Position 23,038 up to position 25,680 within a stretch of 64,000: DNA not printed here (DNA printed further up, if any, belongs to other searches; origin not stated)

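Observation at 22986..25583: Acyltransferase plus alpha/beta-hydrolase fusion (780 aa) and overlapping 74 aa ORF immediately upstream of phoB-phoR: candidate phosphate-starvation lipid-remodelling enzyme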

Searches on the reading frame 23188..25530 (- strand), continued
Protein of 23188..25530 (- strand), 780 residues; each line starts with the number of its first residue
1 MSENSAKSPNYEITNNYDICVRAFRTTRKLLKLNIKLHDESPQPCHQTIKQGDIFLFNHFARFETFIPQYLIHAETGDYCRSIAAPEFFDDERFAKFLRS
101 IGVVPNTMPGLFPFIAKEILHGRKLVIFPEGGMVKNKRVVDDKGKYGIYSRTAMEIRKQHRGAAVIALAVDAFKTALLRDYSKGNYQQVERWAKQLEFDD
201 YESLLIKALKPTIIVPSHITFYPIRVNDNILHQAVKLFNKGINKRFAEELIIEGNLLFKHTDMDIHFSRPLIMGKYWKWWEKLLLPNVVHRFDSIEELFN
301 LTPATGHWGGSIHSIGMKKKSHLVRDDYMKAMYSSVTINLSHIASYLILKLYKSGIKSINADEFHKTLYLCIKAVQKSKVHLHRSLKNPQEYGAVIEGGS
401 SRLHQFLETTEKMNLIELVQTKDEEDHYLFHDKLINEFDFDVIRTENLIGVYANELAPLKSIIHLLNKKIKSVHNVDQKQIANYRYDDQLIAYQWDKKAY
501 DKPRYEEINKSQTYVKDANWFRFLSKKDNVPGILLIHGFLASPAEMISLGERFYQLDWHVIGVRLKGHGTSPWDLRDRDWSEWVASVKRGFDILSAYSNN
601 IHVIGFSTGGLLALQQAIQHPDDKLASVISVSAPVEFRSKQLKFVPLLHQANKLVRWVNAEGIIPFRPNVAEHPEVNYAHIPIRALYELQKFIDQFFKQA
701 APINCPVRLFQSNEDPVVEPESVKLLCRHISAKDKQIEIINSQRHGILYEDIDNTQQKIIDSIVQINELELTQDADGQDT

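Call 61: find_homologous_proteins(query=A3, max_evalue=1e-10)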
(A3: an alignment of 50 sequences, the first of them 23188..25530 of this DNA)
Query A3 (50 sequences) (780 aa, profile of the alignment): 2132 proteins with E <= 1e-10 among 8000 candidates; the best 120 are listed.
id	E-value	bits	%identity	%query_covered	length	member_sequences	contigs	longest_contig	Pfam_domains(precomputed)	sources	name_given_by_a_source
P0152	0.0e+0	1017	44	97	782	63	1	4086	PF12697.14,PF00561.27,PF12146.16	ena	-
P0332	0.0e+0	1011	44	97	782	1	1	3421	PF12697.14,PF01738.25,PF00561.27,PF01553.27,PF12146.16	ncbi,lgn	-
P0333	1.4e-298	1011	43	98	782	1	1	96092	PF12697.14,PF01738.25,PF00561.27,PF01553.27,PF12146.16,PF02230.23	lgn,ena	-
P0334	1.4e-298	1010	44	97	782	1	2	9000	PF12697.14,PF01738.25,PF00561.27,PF01553.27,PF12146.16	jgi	jgi:esterase/lipase/1-acyl-sn-glycerol-3-phosphate acyltransferase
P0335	1.4e-298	1010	44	97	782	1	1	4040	PF12697.14,PF01738.25,PF00561.27,PF01553.27,PF12146.16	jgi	-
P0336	2.2e-298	1010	43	96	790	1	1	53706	PF12697.14,PF01738.25,PF00561.27,PF12146.16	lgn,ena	-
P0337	2.8e-298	1009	44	97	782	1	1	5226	PF12697.14,PF01738.25,PF00561.27,PF01553.27,PF12146.16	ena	-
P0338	3.7e-298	1009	44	97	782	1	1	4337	PF12697.14,PF01738.25,PF00561.27,PF01553.27,PF12146.16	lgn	-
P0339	4.6e-298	1009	44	97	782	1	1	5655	PF12697.14,PF01738.25,PF00561.27,PF01553.27,PF12146.16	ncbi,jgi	-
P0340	6.1e-298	1008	44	97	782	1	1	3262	PF12697.14,PF01738.25,PF00561.27,PF01553.27,PF12146.16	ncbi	-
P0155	6.5e-298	1008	44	95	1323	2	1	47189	PF12697.14,PF00501.35,PF13193.13,PF00561.27,PF12146.16,PF02230.23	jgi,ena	-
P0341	1.5e-297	1007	43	98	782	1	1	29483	PF12697.14,PF00561.27,PF01553.27,PF12146.16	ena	-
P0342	2.0e-297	1007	44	98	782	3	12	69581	PF12697.14,PF01738.25,PF00561.27,PF12146.16,PF02230.23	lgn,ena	-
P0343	2.0e-297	1007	43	97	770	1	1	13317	PF02129.25,PF00326.28,PF12697.14,PF00561.27,PF12146.16,PF20434.6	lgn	-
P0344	5.6e-297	1005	47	96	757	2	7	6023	PF12697.14,PF00561.27,PF12146.16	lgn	-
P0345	1.1e-296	1004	44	98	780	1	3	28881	PF00326.28,PF12697.14,PF00561.27,PF12146.16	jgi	jgi:Esterase/lipase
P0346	1.2e-296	1004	44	97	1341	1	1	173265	PF12697.14,PF00501.35,PF13193.13,PF00561.27,PF12146.16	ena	-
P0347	2.0e-296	1003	44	97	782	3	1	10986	PF12697.14,PF00561.27,PF12146.16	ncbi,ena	-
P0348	2.6e-296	1003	46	96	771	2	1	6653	PF12697.14,PF00561.27,PF12146.16,PF02230.23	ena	-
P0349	1.1e-295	1001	43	98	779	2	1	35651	PF12697.14,PF01738.25,PF00561.27,PF01553.27,PF12146.16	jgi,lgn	jgi:esterase/lipase/1-acyl-sn-glycerol-3-phosphate acyltransferase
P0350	1.4e-295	1001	45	98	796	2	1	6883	PF12697.14,PF00561.27,PF12146.16,PF02230.23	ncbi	-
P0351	2.2e-295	1000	46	96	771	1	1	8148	PF12697.14,PF00561.27,PF12146.16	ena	-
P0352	2.5e-295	1000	44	97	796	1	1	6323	PF12697.14,PF01738.25,PF00561.27,PF01553.27,PF12146.16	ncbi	-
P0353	2.8e-295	1000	43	95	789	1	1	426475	PF12697.14,PF00561.27,PF01553.27,PF12146.16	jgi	jgi:esterase/lipase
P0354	3.5e-295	999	43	98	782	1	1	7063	PF12697.14,PF01738.25,PF00561.27,PF01553.27,PF12146.16,PF02230.23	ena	-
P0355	5.2e-295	999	43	97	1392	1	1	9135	PF12697.14,PF00501.35,PF13193.13,PF00561.27,PF12146.16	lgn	-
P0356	1.1e-294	998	46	98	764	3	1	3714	PF12697.14,PF00561.27,PF12146.16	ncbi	-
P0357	1.1e-294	998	46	97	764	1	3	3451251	PF00326.28,PF12697.14,PF00561.27,PF12146.16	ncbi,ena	-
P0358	2.0e-294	997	44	97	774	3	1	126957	PF12697.14,PF00561.27,PF12146.16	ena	-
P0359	2.2e-294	997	45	96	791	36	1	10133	PF12697.14,PF00561.27,PF12146.16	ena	-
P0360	2.4e-294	997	46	96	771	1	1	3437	PF12697.14,PF00561.27,PF12146.16,PF02230.23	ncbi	-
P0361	3.0e-294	996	44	96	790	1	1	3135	PF12697.14,PF01738.25,PF00561.27,PF01553.27,PF12146.16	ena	-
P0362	5.5e-294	995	45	97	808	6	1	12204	PF12697.14,PF00561.27,PF12146.16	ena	-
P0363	8.4e-294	995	46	98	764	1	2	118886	PF12697.14,PF00561.27,PF12146.16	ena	-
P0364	8.8e-294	995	46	98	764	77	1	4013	PF00326.28,PF12697.14,PF00561.27,PF12146.16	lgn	-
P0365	1.1e-293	994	46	97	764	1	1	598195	PF00326.28,PF12697.14,PF00561.27,PF12146.16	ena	-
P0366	1.2e-293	994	46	96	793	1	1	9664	PF00326.28,PF12697.14,PF00561.27,PF01553.27,PF12146.16,PF02230.23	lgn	-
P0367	1.2e-293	994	47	96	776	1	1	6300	PF12697.14,PF00561.27,PF12146.16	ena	-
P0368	1.3e-293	994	47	97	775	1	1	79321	PF00326.28,PF12740.15,PF12697.14,PF01738.25,PF00561.27,PF12146.16,PF02230.23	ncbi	-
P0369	1.5e-293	994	46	96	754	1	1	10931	PF12697.14,PF00561.27,PF12146.16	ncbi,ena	-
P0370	1.5e-293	994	43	98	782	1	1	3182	PF12697.14,PF01738.25,PF00561.27,PF12146.16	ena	-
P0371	2.2e-293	993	46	98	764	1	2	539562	PF12697.14,PF00561.27,PF12146.16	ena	-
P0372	2.5e-293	993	44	98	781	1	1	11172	PF12697.14,PF00561.27,PF01553.27,PF12146.16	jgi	-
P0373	3.6e-293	993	44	98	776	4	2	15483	PF00326.28,PF12697.14,PF01738.25,PF00561.27,PF12146.16,PF02230.23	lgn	-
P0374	3.7e-293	993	43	96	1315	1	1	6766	PF12697.14,PF00501.35,PF13193.13,PF00561.27,PF12146.16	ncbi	-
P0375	4.0e-293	992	46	97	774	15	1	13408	PF12697.14,PF01738.25,PF00561.27,PF12146.16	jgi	-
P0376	6.4e-293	992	46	96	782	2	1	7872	PF12697.14,PF00561.27,PF12146.16,PF02230.23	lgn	-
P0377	6.5e-293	992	44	96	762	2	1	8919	PF12697.14,PF00561.27,PF12146.16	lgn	-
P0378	6.7e-293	992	43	98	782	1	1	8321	PF12697.14,PF01738.25,PF00561.27,PF12146.16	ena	-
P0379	7.6e-293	992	46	98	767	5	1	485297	PF12697.14,PF00561.27,PF12146.16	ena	-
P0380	8.2e-293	991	44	96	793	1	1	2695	PF12697.14,PF01738.25,PF00561.27,PF01553.27,PF12146.16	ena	-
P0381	9.3e-293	991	47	99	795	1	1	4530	PF12697.14,PF00561.27,PF12146.16,PF02230.23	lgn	-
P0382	9.6e-293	991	45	97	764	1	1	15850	PF12697.14,PF00561.27,PF12146.16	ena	-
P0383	1.2e-292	991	42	98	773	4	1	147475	PF02129.25,PF12697.14,PF00561.27,PF12146.16,PF20434.6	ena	-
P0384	1.4e-292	991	45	96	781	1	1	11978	PF12740.15,PF12697.14,PF00561.27,PF12146.16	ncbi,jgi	-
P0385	1.4e-292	991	43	99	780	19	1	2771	PF12697.14,PF01738.25,PF00561.27,PF01553.27,PF12146.16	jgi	-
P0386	1.4e-292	991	42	98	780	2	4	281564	PF00326.28,PF12697.14,PF00561.27,PF01553.27,PF12146.16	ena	-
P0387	2.0e-292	990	43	97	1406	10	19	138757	PF12697.14,PF00501.35,PF13193.13,PF00561.27,PF12146.16,PF02230.23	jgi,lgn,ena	-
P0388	2.3e-292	990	45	96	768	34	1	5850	PF00326.28,PF12697.14,PF00561.27,PF12146.16,PF02230.23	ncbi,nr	ncbi:MAG: alpha/beta fold hydrolase [Proteobacteria bacterium]|nr:alpha/beta fold hydrolase [Pseudom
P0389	3.1e-292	990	44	97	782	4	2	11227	PF03959.20,PF12697.14,PF00561.27,PF01553.27,PF12146.16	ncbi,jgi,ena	-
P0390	3.3e-292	989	44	97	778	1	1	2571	PF12697.14,PF01738.25,PF00561.27,PF12146.16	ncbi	-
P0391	4.9e-292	989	43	96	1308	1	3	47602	PF00326.28,PF03959.20,PF12697.14,PF00501.35,PF13193.13,PF00561.27,PF01553.27,PF12146.16,PF20434.6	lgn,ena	-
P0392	6.1e-292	989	44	96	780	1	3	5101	PF12697.14,PF01738.25,PF00561.27,PF01553.27,PF12146.16,PF02230.23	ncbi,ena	-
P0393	6.1e-292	989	44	97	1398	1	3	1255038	PF12697.14,PF00501.35,PF13193.13,PF00561.27,PF12146.16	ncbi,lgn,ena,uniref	ncbi:alpha/beta fold hydrolase [Rhodospirillaceae bacterium SYSU D60014]|uniref:alpha/beta fold hydr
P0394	8.6e-292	988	44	96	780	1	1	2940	PF12697.14,PF01738.25,PF00561.27,PF01553.27,PF12146.16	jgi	jgi:esterase/lipase/1-acyl-sn-glycerol-3-phosphate acyltransferase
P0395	1.1e-291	988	43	97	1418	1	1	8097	PF12697.14,PF01738.25,PF00501.35,PF13193.13,PF00561.27,PF12146.16,PF02230.23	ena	-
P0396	1.2e-291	988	43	98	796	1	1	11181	PF12697.14,PF00561.27,PF01553.27,PF12146.16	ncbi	-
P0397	1.2e-291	988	43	97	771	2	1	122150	PF12697.14,PF00561.27,PF12146.16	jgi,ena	-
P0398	1.3e-291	987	43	99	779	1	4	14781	PF02129.25,PF12697.14,PF00561.27,PF01553.27,PF12146.16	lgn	-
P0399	1.6e-291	987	47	95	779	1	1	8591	PF12697.14,PF00561.27,PF12146.16,PF02230.23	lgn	-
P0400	1.6e-291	987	46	97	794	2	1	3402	PF12697.14,PF00561.27,PF12146.16,PF02230.23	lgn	-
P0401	1.8e-291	987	41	96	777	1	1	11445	PF12697.14,PF00561.27,PF12146.16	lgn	-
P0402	1.8e-291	987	42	97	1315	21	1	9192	PF00326.28,PF12740.15,PF12697.14,PF00501.35,PF13193.13,PF00561.27,PF12146.16,PF20434.6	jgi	-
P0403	2.5e-291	987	46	98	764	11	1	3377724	PF12697.14,PF00561.27,PF12146.16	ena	-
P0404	2.9e-291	986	46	97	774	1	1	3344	PF12697.14,PF00561.27,PF12146.16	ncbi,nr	ncbi:MAG: alpha/beta fold hydrolase [Rhodospirillales bacterium]|nr:alpha/beta fold hydrolase [Rhodo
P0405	3.0e-291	986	46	96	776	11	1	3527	PF12697.14,PF00561.27,PF12146.16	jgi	-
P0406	3.2e-291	986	44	97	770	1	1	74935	PF12697.14,PF00561.27,PF12146.16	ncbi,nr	ncbi:MAG: alpha/beta fold hydrolase [Magnetovibrio sp.]|nr:alpha/beta fold hydrolase [Magnetovibrio 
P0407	3.3e-291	986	46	97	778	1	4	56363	PF12697.14,PF00561.27,PF12146.16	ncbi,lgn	ncbi:MAG: hypothetical protein Kow006_29990 [Gammaproteobacteria bacterium]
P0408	3.5e-291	986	46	97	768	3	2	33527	PF12697.14,PF00561.27,PF12146.16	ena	-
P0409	3.6e-291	986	44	98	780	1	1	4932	PF02129.25,PF12697.14,PF00561.27,PF01553.27,PF12146.16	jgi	jgi:esterase/lipase/1-acyl-sn-glycerol-3-phosphate acyltransferase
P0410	3.7e-291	986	46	98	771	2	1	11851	PF12697.14,PF00561.27,PF12146.16,PF02230.23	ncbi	-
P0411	4.0e-291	986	45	96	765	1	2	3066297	PF12697.14,PF00561.27,PF01553.27,PF12146.16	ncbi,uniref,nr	ncbi:alpha/beta fold hydrolase [Varunaivibrio sulfuroxidans]|uniref:Esterase/lipase n=1 Tax=Varunaiv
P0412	4.1e-291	986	45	96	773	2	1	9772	PF12697.14,PF00561.27,PF12146.16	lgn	-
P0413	4.8e-291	986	41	96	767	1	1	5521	PF12697.14,PF00561.27,PF12146.16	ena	-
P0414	4.9e-291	986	43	95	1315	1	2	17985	PF03959.20,PF12697.14,PF01738.25,PF00501.35,PF13193.13,PF00561.27,PF12146.16,PF20434.6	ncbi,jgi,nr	ncbi:MAG: alpha/beta fold hydrolase [Rhodospirillales bacterium]|nr:alpha/beta fold hydrolase [Rhodo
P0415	4.9e-291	986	44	98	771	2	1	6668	PF12697.14,PF00561.27,PF12146.16,PF08386.17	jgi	jgi:esterase/lipase/1-acyl-sn-glycerol-3-phosphate acyltransferase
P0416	6.1e-291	985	48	96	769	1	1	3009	PF12697.14,PF00561.27,PF12146.16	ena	-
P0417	6.4e-291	985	47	96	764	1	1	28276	PF12697.14,PF00561.27,PF12146.16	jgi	jgi:esterase/lipase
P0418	6.9e-291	985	43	98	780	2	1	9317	PF02129.25,PF12697.14,PF00561.27,PF01553.27,PF12146.16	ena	-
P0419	7.6e-291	985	43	98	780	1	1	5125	PF02129.25,PF12697.14,PF00561.27,PF01553.27,PF12146.16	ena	-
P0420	7.9e-291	985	46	97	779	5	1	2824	PF02129.25,PF00326.28,PF12740.15,PF12697.14,PF01738.25,PF00561.27,PF12146.16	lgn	-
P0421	7.9e-291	985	43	96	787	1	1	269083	PF12697.14,PF00561.27,PF01553.27,PF12146.16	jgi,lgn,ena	-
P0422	8.2e-291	985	46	98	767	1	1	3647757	PF12697.14,PF00561.27,PF12146.16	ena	-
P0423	8.2e-291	985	44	94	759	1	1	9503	PF12697.14,PF01738.25,PF00561.27,PF01553.27,PF12146.16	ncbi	-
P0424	9.1e-291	985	43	97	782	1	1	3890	PF12697.14,PF00561.27,PF01553.27,PF12146.16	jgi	jgi:esterase/lipase/1-acyl-sn-glycerol-3-phosphate acyltransferase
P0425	1.0e-290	985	44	99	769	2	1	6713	PF12697.14,PF01738.25,PF00561.27,PF12146.16,PF02230.23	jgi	-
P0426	1.0e-290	984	44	96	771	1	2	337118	PF02129.25,PF12740.15,PF12697.14,PF00561.27,PF12146.16,PF20434.6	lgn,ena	-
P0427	1.1e-290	984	46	96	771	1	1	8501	PF12697.14,PF00561.27,PF12146.16,PF02230.23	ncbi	ncbi:MAG: alpha/beta fold hydrolase [Anaerolineae bacterium]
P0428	1.2e-290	984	43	96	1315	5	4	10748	PF12697.14,PF00501.35,PF13193.13,PF00561.27,PF12146.16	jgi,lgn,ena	-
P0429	1.6e-290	984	45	98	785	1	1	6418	PF12697.14,PF00561.27,PF12146.16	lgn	-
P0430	2.2e-290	983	45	98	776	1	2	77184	PF00326.28,PF12697.14,PF00561.27,PF12146.16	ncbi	-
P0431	2.5e-290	983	46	96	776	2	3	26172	PF00326.28,PF12740.15,PF12697.14,PF01738.25,PF00561.27,PF12146.16,PF02230.23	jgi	-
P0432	2.8e-290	983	44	98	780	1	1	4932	PF02129.25,PF12697.14,PF00561.27,PF01553.27,PF12146.16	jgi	jgi:esterase/lipase/1-acyl-sn-glycerol-3-phosphate acyltransferase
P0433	3.5e-290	983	44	97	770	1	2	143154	PF02129.25,PF12697.14,PF00561.27,PF12146.16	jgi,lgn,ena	-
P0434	3.7e-290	983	45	98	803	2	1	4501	PF12697.14,PF00561.27,PF01553.27,PF12146.16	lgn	-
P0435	4.1e-290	982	44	96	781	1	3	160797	PF00326.28,PF12697.14,PF00561.27,PF12146.16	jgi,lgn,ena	-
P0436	4.2e-290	982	42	98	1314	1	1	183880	PF12697.14,PF00501.35,PF13193.13,PF00561.27,PF12146.16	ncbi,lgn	-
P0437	4.3e-290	982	44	96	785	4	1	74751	PF12697.14,PF00561.27,PF01553.27,PF12146.16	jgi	-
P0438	4.9e-290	982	47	96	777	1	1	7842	PF12740.15,PF12697.14,PF01738.25,PF00561.27,PF12146.16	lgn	-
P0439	5.1e-290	982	41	96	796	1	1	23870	PF12697.14,PF00561.27,PF12146.16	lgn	-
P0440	5.3e-290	982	46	96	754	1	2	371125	PF12697.14,PF00561.27,PF12146.16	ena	-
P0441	6.2e-290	982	44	96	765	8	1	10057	PF12697.14,PF00561.27,PF12146.16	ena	-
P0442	7.4e-290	982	44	96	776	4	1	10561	PF12697.14,PF00561.27,PF01553.27,PF12146.16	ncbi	-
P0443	9.9e-290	981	45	98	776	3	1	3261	PF00326.28,PF12697.14,PF00561.27,PF12146.16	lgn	-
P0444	1.0e-289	981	43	96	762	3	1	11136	PF12697.14,PF00561.27,PF12146.16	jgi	-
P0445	1.1e-289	981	46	98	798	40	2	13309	PF12697.14,PF00561.27,PF12146.16,PF02230.23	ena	-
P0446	1.2e-289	981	46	96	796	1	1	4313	PF12697.14,PF00561.27,PF12146.16,PF02230.23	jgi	jgi:esterase/lipase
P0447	1.3e-289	981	46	96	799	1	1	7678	PF12697.14,PF00561.27,PF12146.16,PF02230.23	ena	-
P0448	1.6e-289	980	46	96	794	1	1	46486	PF12697.14,PF00561.27,PF12146.16,PF02230.23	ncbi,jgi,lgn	jgi:esterase/lipase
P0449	1.8e-289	980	43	95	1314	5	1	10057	PF02129.25,PF00326.28,PF03959.20,PF12697.14,PF01738.25,PF00501.35,PF13193.13,PF00561.27,PF12146.16,PF20434.6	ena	-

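Call 65: find_encoding_contigs(protein=P0411, flank=7000, max_places=1)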
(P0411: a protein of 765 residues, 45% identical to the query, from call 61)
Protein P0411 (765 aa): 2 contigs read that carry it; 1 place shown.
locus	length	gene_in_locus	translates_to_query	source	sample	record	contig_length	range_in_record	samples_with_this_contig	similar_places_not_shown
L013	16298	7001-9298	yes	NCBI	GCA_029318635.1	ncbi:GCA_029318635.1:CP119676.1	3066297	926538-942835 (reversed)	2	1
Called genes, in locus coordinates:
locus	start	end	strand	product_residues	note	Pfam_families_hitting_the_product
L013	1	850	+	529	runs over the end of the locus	PF00682:HMGL-like, PF22617:HCS_D2, PF08502:LeuA_dimer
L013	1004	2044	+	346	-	PF06723:MreB_Mbl, PF00022:Actin, PF11104:PilM_2 (faint), PF00012:HSP70, PF14450:FtsA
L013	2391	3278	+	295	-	PF04085:MreC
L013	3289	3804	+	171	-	PF04093:MreD (weak)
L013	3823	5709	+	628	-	PF03717:PBP_dimer, PF00905:Transpeptidase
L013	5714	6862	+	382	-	PF01098:FTSW_RODA_SPOVE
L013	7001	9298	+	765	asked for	PF01553:Acyltransferase (weak), PF00561:Abhydrolase_1 (weak), PF12146:Hydrolase_4, PF12697:Abhydrolase_6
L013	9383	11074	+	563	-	PF00501:AMP-binding, PF13193:AMP-binding_C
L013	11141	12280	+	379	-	PF00108:Thiolase_N, PF22691:Thiolase_C_1 (faint), PF02803:Thiolase_C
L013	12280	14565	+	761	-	PF02737:3HCDH_N, PF00725:3HCDH, PF00378:ECH_1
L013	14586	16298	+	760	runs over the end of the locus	PF02771:Acyl-CoA_dh_N, PF02770:Acyl-CoA_dh_M, PF00441:Acyl-CoA_dh_1, PF09317:ACDH_C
